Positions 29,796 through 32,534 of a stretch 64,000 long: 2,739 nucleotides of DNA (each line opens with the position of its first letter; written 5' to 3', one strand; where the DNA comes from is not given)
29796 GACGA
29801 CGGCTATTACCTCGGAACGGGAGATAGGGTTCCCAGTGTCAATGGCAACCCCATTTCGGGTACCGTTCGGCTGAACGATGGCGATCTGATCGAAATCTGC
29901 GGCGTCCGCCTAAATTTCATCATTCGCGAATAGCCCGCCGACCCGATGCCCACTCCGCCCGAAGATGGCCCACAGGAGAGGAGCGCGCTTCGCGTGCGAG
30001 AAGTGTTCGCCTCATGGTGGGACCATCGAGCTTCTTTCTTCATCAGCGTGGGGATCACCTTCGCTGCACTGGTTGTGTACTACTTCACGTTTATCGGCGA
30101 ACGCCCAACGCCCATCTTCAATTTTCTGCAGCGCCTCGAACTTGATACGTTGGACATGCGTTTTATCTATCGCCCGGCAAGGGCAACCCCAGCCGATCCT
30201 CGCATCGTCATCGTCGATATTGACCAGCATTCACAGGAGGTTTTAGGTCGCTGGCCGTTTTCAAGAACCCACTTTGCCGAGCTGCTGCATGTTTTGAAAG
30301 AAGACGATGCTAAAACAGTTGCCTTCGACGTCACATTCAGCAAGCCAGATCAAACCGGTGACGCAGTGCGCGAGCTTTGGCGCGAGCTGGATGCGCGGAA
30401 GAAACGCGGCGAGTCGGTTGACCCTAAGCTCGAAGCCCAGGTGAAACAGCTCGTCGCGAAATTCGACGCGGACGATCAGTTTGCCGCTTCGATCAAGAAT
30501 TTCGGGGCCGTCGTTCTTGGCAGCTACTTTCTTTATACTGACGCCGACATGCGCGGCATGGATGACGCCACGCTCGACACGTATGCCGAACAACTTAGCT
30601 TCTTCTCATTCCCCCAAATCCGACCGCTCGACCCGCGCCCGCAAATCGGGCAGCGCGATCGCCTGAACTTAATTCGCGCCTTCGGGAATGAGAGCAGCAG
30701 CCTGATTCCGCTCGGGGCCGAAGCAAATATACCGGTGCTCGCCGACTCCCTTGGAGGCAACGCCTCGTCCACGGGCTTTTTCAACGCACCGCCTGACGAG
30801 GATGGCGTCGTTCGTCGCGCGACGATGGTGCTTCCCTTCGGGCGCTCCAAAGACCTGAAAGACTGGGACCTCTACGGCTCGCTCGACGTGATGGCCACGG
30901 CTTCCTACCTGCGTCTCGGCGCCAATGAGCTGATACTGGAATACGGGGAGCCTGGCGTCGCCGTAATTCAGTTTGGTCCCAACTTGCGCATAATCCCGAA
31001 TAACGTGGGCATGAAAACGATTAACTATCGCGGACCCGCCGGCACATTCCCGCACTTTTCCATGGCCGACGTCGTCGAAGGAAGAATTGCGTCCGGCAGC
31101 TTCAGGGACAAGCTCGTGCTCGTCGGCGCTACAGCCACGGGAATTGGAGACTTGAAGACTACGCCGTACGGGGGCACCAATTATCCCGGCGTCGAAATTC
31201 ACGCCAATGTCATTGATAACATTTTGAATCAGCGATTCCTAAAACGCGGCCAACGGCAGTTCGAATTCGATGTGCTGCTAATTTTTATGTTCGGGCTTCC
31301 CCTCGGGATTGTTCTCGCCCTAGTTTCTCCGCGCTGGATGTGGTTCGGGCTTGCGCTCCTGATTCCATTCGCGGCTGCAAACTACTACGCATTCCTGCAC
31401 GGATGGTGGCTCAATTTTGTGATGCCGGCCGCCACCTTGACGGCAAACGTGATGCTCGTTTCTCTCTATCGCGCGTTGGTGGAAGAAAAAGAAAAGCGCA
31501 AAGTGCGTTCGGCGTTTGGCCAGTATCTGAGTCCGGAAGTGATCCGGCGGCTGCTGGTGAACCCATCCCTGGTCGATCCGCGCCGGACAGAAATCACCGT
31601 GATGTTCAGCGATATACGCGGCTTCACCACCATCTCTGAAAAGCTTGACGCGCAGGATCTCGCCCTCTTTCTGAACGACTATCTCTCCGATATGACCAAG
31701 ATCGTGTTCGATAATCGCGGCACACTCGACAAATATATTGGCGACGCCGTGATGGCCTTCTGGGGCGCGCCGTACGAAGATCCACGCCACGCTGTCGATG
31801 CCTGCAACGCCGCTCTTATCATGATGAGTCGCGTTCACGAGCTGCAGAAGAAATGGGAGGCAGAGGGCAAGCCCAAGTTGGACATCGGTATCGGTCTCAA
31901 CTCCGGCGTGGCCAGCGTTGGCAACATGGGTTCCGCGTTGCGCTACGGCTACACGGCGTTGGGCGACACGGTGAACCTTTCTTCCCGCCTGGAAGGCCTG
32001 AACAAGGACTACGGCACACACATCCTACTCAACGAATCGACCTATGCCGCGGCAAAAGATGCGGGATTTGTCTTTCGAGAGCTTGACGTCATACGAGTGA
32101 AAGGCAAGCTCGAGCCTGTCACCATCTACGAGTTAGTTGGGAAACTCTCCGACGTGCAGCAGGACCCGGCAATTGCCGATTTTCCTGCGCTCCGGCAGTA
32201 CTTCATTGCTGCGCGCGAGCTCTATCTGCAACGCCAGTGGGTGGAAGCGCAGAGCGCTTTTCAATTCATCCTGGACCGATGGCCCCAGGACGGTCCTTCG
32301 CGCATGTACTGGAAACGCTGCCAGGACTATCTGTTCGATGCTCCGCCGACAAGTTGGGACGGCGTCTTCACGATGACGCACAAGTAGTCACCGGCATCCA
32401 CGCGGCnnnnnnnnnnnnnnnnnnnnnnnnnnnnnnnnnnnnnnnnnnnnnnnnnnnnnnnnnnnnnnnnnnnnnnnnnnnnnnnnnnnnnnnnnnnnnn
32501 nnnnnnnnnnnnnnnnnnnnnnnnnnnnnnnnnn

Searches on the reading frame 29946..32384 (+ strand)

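Call 72: search_protein_families(library=pfam, proteins=[window:29946-32384:+], max_evalue=0.00001)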
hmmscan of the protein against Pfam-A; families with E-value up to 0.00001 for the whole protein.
window:29946-32384:+ (813 aa): 2 families
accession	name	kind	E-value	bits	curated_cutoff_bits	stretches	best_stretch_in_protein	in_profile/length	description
PF05226.16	CHASE2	-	9.3e-55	186.4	26.3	1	54-448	13-249/257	CHASE2 domain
PF00211.25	Guanylate_cyc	-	1.1e-24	87.5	21.9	1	546-726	5-178/183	Adenylate and Guanylate cyclase catalytic domain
